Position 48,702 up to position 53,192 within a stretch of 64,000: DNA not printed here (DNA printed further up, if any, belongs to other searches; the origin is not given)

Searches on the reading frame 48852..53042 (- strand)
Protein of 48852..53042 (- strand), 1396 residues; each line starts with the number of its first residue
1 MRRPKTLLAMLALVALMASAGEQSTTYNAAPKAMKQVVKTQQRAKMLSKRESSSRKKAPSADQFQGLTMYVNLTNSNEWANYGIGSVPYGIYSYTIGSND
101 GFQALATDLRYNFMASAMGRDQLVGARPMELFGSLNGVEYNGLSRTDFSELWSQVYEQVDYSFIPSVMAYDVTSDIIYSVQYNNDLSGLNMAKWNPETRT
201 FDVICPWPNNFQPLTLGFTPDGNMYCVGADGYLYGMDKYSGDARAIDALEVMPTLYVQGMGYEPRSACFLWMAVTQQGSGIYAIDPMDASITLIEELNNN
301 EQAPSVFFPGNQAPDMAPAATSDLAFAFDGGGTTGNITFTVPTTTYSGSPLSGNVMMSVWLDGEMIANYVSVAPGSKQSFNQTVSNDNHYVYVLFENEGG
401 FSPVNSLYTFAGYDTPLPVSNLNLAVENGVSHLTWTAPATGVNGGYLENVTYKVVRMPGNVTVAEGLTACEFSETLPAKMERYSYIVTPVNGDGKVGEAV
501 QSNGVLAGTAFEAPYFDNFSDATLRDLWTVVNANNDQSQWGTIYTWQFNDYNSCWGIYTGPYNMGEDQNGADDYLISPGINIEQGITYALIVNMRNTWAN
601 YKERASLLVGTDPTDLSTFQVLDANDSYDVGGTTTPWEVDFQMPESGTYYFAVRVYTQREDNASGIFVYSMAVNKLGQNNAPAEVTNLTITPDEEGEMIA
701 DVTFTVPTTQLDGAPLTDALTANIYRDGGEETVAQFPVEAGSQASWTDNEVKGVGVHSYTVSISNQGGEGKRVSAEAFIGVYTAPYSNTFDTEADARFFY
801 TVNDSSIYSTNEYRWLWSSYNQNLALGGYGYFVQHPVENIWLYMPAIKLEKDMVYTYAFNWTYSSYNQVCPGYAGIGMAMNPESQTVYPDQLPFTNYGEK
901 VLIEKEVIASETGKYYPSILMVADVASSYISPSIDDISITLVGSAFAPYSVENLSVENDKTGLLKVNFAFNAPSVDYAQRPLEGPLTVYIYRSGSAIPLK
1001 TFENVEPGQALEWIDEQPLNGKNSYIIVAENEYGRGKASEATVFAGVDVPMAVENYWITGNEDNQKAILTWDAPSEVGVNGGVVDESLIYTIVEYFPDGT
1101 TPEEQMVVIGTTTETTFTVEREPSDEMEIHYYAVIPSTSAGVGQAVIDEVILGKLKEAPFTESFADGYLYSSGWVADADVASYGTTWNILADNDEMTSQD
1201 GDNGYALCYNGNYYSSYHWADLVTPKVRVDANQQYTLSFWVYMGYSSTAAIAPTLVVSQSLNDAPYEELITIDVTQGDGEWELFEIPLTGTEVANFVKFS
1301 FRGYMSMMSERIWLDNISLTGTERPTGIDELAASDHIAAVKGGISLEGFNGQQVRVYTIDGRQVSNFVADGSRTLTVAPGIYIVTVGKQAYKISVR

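Call 20: search_protein_families(library=pfam, proteins=[window:48852-53042:-], max_evalue=0.0001)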
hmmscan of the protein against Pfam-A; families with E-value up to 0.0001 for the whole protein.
window:48852-53042:- (1396 aa): 1 family
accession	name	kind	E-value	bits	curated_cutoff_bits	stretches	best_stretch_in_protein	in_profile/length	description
PF19910.5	DUF6383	-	1.4e-05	25.6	23.7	1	1336-1394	13-73/74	Domain of unknown function (DUF6383)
